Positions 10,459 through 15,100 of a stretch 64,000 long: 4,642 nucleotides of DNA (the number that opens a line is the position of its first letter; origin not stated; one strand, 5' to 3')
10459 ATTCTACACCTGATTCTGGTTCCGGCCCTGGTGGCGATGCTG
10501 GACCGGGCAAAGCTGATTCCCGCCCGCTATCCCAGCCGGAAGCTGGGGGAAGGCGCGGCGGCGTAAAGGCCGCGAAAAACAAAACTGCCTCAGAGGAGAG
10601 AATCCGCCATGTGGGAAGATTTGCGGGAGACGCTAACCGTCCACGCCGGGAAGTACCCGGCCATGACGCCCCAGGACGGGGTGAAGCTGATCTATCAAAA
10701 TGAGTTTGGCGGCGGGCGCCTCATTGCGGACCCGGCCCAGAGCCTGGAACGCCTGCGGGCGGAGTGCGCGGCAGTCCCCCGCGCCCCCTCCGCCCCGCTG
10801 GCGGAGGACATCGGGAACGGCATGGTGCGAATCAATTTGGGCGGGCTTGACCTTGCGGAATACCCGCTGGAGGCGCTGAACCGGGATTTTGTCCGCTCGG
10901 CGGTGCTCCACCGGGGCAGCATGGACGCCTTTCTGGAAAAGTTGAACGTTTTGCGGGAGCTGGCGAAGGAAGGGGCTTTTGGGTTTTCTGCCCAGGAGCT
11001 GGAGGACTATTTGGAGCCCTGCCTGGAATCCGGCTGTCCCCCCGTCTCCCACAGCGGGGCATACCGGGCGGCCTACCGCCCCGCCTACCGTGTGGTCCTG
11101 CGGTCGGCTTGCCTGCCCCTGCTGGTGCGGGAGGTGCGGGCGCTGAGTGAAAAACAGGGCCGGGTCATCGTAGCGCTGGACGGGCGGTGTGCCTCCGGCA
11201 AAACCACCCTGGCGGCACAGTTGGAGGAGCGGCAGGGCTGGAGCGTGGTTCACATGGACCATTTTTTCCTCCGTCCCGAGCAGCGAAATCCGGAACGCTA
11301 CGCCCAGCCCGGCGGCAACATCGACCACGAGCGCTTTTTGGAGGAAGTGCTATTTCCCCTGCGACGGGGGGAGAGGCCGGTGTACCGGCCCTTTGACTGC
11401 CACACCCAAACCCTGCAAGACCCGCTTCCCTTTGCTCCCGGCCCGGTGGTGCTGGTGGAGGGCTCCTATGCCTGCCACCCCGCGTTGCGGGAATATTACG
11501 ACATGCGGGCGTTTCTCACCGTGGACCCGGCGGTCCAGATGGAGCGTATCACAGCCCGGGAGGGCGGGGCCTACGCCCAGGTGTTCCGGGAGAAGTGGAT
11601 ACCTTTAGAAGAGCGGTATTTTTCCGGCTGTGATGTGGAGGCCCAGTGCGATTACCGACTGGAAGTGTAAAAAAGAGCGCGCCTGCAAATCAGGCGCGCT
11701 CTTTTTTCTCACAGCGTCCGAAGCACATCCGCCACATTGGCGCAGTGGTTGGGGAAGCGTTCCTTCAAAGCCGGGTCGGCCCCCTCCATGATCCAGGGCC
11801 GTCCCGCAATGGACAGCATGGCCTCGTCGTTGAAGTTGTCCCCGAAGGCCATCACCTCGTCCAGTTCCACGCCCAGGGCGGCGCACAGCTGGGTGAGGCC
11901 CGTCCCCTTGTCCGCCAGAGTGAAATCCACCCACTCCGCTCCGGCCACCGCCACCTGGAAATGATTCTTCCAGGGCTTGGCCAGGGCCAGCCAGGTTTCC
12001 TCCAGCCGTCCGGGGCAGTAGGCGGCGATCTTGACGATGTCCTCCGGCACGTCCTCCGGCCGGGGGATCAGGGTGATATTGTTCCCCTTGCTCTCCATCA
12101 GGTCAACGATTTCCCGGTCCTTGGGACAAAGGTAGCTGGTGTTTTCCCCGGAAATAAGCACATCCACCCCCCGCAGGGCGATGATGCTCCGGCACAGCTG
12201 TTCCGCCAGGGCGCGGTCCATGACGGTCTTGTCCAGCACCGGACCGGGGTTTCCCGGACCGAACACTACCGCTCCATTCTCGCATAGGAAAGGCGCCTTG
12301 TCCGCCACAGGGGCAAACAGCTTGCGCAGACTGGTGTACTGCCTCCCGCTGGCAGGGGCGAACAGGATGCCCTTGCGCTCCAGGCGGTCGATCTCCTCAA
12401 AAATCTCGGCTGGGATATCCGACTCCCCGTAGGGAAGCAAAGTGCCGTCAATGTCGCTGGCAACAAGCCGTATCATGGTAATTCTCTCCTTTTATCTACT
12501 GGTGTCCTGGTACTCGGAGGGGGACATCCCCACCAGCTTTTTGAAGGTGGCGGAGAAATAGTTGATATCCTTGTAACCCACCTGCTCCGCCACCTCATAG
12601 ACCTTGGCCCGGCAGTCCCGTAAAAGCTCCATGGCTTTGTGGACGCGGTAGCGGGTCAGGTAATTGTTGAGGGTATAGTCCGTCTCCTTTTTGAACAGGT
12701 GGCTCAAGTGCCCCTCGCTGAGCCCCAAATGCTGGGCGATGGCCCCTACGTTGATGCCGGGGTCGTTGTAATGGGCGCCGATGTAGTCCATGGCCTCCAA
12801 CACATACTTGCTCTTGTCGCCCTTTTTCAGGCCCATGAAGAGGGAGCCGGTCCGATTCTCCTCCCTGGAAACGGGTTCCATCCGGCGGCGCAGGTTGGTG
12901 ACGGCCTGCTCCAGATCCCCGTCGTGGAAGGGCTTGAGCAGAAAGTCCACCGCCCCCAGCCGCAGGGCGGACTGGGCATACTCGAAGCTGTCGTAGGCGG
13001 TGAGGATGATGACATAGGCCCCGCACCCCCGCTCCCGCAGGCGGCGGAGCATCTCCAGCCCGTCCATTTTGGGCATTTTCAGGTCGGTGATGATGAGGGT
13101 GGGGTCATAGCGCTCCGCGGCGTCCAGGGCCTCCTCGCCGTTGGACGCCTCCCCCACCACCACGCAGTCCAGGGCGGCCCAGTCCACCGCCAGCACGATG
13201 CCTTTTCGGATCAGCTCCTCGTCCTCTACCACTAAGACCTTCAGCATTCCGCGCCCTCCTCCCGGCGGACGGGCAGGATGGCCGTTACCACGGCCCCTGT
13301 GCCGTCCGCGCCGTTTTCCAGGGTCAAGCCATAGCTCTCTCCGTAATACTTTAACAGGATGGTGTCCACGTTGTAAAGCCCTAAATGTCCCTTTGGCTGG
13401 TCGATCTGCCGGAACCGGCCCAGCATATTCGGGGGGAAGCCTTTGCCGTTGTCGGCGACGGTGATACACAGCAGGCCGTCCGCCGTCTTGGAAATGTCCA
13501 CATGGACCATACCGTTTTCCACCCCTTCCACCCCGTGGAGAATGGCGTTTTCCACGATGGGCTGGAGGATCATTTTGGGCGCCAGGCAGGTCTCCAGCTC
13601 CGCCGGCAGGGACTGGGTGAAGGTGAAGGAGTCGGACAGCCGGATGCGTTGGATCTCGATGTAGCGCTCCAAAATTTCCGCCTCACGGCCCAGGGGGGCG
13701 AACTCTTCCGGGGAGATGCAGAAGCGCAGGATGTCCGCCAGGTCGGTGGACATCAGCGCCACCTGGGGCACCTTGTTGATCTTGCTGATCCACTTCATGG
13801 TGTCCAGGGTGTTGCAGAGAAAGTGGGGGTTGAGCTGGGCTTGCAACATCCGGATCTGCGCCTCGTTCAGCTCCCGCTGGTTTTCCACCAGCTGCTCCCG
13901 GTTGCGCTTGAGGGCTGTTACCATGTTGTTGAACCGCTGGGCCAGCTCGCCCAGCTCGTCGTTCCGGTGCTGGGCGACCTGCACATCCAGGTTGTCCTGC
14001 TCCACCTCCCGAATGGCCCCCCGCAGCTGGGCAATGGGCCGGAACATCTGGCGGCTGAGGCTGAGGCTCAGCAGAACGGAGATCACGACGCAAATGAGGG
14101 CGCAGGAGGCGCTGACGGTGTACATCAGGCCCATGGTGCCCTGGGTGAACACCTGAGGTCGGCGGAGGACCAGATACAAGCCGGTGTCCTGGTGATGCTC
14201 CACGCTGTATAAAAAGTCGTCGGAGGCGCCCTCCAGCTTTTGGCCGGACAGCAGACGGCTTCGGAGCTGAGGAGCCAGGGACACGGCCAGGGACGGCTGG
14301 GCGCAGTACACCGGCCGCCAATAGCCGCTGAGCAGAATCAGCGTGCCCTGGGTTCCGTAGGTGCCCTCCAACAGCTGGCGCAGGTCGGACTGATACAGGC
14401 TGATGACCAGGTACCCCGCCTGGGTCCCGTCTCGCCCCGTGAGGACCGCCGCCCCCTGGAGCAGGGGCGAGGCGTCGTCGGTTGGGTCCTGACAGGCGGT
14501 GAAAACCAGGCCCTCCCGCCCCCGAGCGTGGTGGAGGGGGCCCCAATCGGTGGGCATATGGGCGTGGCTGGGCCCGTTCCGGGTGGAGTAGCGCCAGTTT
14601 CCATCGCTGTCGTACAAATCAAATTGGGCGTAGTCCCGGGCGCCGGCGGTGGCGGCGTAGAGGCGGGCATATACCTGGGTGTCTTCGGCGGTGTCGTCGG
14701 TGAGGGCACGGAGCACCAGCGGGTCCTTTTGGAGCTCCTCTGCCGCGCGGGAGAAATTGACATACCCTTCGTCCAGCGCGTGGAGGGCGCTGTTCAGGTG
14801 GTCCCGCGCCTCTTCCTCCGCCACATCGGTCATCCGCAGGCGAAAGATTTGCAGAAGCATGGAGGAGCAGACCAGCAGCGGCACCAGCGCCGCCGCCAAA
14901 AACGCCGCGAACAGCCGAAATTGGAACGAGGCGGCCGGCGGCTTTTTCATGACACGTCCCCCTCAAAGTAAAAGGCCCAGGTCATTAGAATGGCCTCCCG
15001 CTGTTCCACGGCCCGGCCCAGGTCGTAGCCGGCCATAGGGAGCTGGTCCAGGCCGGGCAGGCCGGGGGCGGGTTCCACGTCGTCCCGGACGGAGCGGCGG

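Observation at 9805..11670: B12-cluster-linked ECF S-component plus novel two-domain P-loop kinase behind an unclassified terminator/antiterminator leader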

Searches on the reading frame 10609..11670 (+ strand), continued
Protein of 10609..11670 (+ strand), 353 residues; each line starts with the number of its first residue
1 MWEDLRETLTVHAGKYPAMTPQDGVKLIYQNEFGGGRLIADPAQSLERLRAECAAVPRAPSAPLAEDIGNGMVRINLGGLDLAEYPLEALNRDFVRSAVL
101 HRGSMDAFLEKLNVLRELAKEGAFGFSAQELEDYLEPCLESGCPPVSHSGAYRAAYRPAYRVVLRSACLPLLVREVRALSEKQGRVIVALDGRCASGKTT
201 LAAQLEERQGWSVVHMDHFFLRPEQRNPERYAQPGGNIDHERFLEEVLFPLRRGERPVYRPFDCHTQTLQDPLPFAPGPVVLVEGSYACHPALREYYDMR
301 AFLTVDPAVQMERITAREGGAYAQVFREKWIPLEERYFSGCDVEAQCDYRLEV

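Call 83: search_protein_families(library=ncbifam, proteins=[L081:6830-7252:+, L061:7035-7694:+], max_evalue=0.01)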
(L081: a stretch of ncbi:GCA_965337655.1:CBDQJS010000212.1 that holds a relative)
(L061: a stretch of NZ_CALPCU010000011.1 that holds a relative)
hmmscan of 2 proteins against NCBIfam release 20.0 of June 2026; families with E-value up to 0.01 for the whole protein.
L081:6830-7252:+ (141 aa): 0 families

L061:7035-7694:+ (219 aa): 42 families (the best 25 are shown)
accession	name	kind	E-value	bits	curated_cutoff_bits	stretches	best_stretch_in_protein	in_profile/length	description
NF007499.0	PRK10092.1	equivalog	5.7e-65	218.5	314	1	19-196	3-181/183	maltose O-acetyltransferase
NF007076.0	PRK09527.1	equivalog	3.3e-51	173.6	347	1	18-206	3-193/203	galactoside O-acetyltransferase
NF007797.0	PRK10502.1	subfamily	1.2e-21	77.2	192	1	69-197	52-178/183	WcaF family extracellular polysaccharide biosynthesis acetyltransferase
NF007240.0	PRK09677.1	equivalog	1.9e-18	66.6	243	1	106-205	83-190/192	putative lipopolysaccharide biosynthesis O-acetyl transferase WbbJ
NF038307.1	EPS_acetyl_HpsU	equivalog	1.7e-17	63.6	305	1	67-194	49-174/178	hormogonium polysaccharide biosynthesis acetyltransferase HpsU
TIGR04008.1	WcaF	equivalog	1.3e-16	61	326.3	1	67-196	49-176/180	colanic acid biosynthesis acetyltransferase WcaF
TIGR03570.1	NeuD_NnaD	subfamily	2.6e-15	56.5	160.8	1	144-193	153-202/202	NeuD/PglB/VioB family sugar acetyltransferase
TIGR03308.1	phn_thr-fam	hypoth_equivalog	5.3e-15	55.8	201.65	1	143-197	107-161/204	phosphonate metabolim protein, transferase hexapeptide repeat family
NF058585.1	HptprglPActTf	PfamEq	7.8e-15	54.8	300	1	141-200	104-162/172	heptaprenylglyceryl phosphate O-acetyltransferase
NF000311.1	Vat_ABCDEFH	equivalog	8.7e-14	51.6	300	1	140-202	106-168/201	Vat family streptogramin A O-acetyltransferase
NF000490.1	chloram_CatB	equivalog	2.8e-12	46.4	350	1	145-201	111-167/210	type B chloramphenicol O-acetyltransferase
TIGR03532.1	DapD_Ac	equivalog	4e-12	46.2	231.75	1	140-201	156-217/231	2,3,4,5-tetrahydropyridine-2,6-dicarboxylate N-acetyltransferase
NF000020.1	stregram_VatE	exception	2.2e-11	43.8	450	1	146-202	117-173/214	streptogramin A O-acetyltransferase Vat(E)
NF000147.1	stregram_VatF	exception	3.5e-11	43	400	1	137-195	113-171/221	streptogramin A O-acetyltransferase Vat(F)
NF041874.1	EPS_EpsC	equivalog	8.3e-11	41.9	150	1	106-196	79-165/168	serine O-acetyltransferase EpsC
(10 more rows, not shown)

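Call 97: search_protein_families(library=pfam, proteins=[L042:8389-9234:+, L042:11563-12642:+, L042:3531-4406:-, L042:2896-3534:-, L042:1092-2540:-, L042:4677-5042:-], max_evalue=0.01)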
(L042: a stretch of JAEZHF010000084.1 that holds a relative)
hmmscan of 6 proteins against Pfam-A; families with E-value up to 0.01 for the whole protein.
L042:8389-9234:+ (281 aa): 3 families
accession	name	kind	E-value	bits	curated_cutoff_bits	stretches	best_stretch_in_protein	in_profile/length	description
PF02153.23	PDH_N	-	5.1e-18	65.5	26.5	1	22-160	1-141/154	Prephenate dehydrogenase, nucleotide-binding domain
PF20463.3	PDH_C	-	3.4e-15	56.6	22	1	177-269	2-101/102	Prephenate dehydrogenase, dimerization domain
PF00899.27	ThiF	-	0.00023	20.8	28.1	1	6-42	19-55/238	ThiF family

L042:11563-12642:+ (359 aa): 1 family
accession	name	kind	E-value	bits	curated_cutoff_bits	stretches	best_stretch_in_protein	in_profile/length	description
PF01264.26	Chorismate_synt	-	1.3e-113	379.4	27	1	11-355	3-327/327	Chorismate synthase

L042:3531-4406:- (291 aa): 5 families
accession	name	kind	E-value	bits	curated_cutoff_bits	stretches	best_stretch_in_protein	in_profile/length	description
PF01926.29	MMR_HSR1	-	8.1e-16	58.6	21.9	1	133-191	1-57/113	50S ribosome-binding GTPase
PF02421.24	FeoB_N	-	4.8e-06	26.6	27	1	133-186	2-57/156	Ferrous iron transport protein B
PF03193.22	RsgA_GTPase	-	0.0001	22.6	30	1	65-185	55-167/174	RsgA GTPase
PF00025.27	Arf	-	0.006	16.5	22.3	0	126-157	9-40/174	ADP-ribosylation factor family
PF02492.25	cobW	-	0.0069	16.4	20.7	0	27-90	106-171/180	CobW/HypB/UreG, nucleotide-binding domain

L042:2896-3534:- (212 aa): 1 family
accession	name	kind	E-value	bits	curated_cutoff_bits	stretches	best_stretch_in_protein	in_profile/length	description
PF01351.25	RNase_HII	-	1.2e-35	123.7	25.8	1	32-206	1-196/199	Ribonuclease HII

L042:1092-2540:- (482 aa): 2 families
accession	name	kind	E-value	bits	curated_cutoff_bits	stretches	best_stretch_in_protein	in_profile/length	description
PF09594.16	GT87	-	1.9e-08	34.8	25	1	130-382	3-235/237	Glycosyltransferase family 87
PF03155.21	Alg6_Alg8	-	5.4e-05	22.8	25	1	129-434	46-388/482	ALG6, ALG8 glycosyltransferase family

L042:4677-5042:- (121 aa): 1 family
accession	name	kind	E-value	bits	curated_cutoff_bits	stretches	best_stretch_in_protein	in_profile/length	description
PF01245.26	Ribosomal_L19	-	1.2e-47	160.9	22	1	10-120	1-111/111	Ribosomal protein L19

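Call 100: search_protein_families(library=pfam, proteins=[L031:242-856:+, L031:3195-4031:+, L031:4237-5304:+, L031:5389-5877:-, L031:7059-7643:-, L031:7788-8630:+, L031:8694-9614:+, L031:9848-10726:+], max_evalue=0.001)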
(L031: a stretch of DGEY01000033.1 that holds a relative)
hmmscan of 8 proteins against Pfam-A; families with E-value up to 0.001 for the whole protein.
L031:242-856:+ (204 aa): 4 families
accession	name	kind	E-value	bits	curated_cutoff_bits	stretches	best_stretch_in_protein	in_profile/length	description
PF01202.28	SKI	-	2e-38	132.5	22.1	1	45-198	1-156/159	Shikimate kinase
PF13238.12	AAA_18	-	2.3e-05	25.3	29.4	1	40-147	2-107/128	AAA domain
PF13671.12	AAA_33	-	0.00019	22.2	27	1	39-114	2-78/143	AAA domain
PF13189.12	Cytidylate_kin2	-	0.00046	20.9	28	1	45-88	8-52/176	Cytidylate kinase-like family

L031:3195-4031:+ (278 aa): 1 family
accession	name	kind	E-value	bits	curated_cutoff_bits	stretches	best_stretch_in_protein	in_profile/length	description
PF01817.26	CM_2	-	3.3e-14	53.3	27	1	7-84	1-80/80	Chorismate mutase type II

L031:4237-5304:+ (355 aa): 1 family
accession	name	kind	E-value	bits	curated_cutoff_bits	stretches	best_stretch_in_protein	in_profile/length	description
PF01063.24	Aminotran_4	-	2.3e-33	116.4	28.5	1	67-308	2-221/223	Amino-transferase class IV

L031:5389-5877:- (162 aa): 1 family
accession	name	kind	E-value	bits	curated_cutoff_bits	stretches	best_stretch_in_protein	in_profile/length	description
PF18917.5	LiaI-LiaF-like_TM1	-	7.5e-06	26.4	27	1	25-62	3-41/42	LiaI-LiaF-like transmembrane region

L031:7059-7643:- (194 aa): 2 families
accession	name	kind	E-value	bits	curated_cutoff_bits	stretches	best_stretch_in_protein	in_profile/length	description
PF00881.29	Nitroreductase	-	2e-23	83.9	23.5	1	6-152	1-166/167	Nitroreductase family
PF14512.11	TM1586_NiRdase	-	1.2e-06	28.8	27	0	22-51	156-185/215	Putative TM nitroreductase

L031:7788-8630:+ (280 aa): 0 families

L031:8694-9614:+ (306 aa): 4 families
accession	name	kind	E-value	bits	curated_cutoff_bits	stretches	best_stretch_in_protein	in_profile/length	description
PF00106.31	adh_short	-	1.1e-43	149.4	26.6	1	44-243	1-190/195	short chain dehydrogenase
PF13561.12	adh_short_C2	-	5e-43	147.8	27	1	56-300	9-235/236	Enoyl-(Acyl carrier protein) reductase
PF08659.16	KR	-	2.4e-11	44.3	22.6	1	47-212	4-162/180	KR domain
PF01370.27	Epimerase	-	1.6e-06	28.2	20.9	1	47-210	2-153/240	NAD dependent epimerase/dehydratase family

L031:9848-10726:+ (292 aa): 1 family
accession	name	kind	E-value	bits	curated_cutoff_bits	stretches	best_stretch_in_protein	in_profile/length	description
PF13618.11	Gluconate_2-dh3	-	2.7e-16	60.6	23.4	1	155-266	28-135/135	Gluconate 2-dehydrogenase subunit 3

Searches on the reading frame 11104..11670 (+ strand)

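Call 5: search_protein_families(library=ncbifam, proteins=[window:11104-11670:+], max_evalue=1)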
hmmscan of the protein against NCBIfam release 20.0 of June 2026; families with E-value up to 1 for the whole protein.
window:11104-11670:+ (188 aa): 22 families
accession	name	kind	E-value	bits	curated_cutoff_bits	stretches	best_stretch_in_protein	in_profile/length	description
NF005115.0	PRK06547.1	equivalog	1.1e-16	60.7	173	1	10-185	5-169/172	hypothetical protein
NF006743.0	PRK09270.1-2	equivalog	6.3e-08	31.9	227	1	6-153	14-176/217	nucleoside/nucleotide kinase family protein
NF005655.0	PRK07429.1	subfamily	6.9e-08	32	236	1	17-161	5-158/326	phosphoribulokinase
NF005807.0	PRK07667.1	equivalog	2e-07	30.8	221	1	15-175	12-181/193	kinase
NF004861.0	PRK06217.1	equivalog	9e-07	28.4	203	2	126-159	78-111/183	hypothetical protein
NF004018.0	PRK05480.1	equivalog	6.4e-06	25.8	180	1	18-152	4-146/210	uridine kinase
NF006746.0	PRK09270.1-5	subfamily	6.4e-06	25.2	250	1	7-152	8-168/210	nucleoside/nucleotide kinase family protein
TIGR00235.1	udk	equivalog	2.2e-05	24.2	220.3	1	17-149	3-143/207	uridine kinase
NF006744.0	PRK09270.1-3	equivalog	4.4e-05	23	281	1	7-41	9-44/213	nucleoside/nucleotide kinase family protein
NF005994.0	PRK08118.1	equivalog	0.00019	21.5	215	1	25-61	6-42/172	DNA topology modulation protein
TIGR02173.1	cyt_kin_arch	equivalog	0.00095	19.2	102.1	1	116-163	75-121/169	(d)CMP kinase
TIGR00152.1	TIGR00152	equivalog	0.002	18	65.55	1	22-55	1-34/188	dephospho-CoA kinase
NF006745.0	PRK09270.1-4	equivalog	0.0066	15.4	228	1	5-41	27-63/246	nucleoside/nucleotide kinase family protein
NF040667.1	hom_kin_desulfo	exception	0.01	15.7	197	1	23-54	3-34/163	homoserine kinase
NF005576.0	PRK07261.1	equivalog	0.016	15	224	1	23-61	3-41/171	DNA topology modulation protein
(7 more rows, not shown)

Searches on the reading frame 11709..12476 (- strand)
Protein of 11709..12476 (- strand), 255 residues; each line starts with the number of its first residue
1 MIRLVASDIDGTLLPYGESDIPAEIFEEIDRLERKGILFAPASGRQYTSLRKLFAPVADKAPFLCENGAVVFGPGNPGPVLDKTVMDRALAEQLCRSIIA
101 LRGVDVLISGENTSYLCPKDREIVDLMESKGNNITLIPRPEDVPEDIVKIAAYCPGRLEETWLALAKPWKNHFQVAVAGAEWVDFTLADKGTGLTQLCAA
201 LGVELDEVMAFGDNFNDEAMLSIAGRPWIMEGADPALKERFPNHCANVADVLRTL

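Call 3: search_protein_families(library=pfam, proteins=[window:11709-12476:-], max_evalue=0.01)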
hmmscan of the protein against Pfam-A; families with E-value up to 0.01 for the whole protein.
window:11709-12476:- (255 aa): 3 families
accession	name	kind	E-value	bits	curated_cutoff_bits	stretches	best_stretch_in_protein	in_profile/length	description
PF08282.18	Hydrolase_3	-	3.2e-34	119.2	20.9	1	5-244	1-242/255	haloacid dehalogenase-like hydrolase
PF00702.32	Hydrolase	-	7.9e-08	33.3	26.4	1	2-225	1-191/191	haloacid dehalogenase-like hydrolase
PF05116.19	S6PP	-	4.6e-06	26.9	20.3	0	188-224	164-199/247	Sucrose-6F-phosphate phosphohydrolase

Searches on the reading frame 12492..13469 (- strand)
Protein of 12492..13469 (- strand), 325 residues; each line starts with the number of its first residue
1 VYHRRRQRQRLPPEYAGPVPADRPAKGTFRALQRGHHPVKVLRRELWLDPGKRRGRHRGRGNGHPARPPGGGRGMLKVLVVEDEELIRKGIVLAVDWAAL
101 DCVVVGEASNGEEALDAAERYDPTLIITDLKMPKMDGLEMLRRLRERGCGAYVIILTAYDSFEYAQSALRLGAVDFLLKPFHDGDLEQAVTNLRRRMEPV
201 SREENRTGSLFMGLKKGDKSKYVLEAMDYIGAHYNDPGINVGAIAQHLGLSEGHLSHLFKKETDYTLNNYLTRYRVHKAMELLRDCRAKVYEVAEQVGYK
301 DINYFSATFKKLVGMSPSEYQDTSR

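Call 3: search_protein_families(library=pfam, proteins=[window:12492-13469:-], max_evalue=0.01)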
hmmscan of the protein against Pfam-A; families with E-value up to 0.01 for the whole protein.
window:12492-13469:- (325 aa): 3 families
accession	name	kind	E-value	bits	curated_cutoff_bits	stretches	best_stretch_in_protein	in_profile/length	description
PF00072.30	Response_reg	-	1e-28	100.1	30.2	1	78-190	1-110/111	Response regulator receiver domain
PF12833.13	HTH_18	-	5e-22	78.4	33.6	1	244-321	1-78/80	Helix-turn-helix domain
PF00165.29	HTH_AraC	-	4e-18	65.5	26.6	2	292-321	13-41/42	Bacterial regulatory helix-turn-helix proteins, AraC family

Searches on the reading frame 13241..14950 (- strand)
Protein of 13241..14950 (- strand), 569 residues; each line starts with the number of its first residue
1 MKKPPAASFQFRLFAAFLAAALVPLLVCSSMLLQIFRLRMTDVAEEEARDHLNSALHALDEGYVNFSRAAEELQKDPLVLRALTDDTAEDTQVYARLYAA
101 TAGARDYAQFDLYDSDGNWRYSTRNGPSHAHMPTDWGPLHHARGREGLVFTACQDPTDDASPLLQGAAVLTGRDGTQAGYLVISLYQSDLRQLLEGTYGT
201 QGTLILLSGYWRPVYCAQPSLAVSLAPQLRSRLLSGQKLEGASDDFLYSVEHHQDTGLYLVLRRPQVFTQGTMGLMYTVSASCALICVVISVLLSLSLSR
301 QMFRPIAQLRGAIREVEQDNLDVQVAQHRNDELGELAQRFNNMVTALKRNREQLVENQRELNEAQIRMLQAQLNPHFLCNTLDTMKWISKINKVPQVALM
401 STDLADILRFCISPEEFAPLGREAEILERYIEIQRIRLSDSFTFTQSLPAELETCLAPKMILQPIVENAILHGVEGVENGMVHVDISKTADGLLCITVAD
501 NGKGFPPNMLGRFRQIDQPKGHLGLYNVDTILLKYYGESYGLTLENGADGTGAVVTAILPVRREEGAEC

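Call 42: search_protein_families(library=pfam, proteins=[window:13241-14950:-], max_evalue=0.00001)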
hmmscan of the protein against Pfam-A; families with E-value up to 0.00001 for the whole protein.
window:13241-14950:- (569 aa): 3 families
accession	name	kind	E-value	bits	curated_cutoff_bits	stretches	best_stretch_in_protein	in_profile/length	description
PF06580.19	His_kinase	-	7.6e-21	74.6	25.2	1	364-442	1-81/81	Histidine kinase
PF00672.30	HAMP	-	1.4e-12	48.2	25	1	298-348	2-52/53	HAMP domain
PF02518.31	HATPase_c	-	1.2e-10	42.2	26.4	1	460-562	8-110/111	Histidine kinase-, DNA gyrase B-, and HSP90-like ATPase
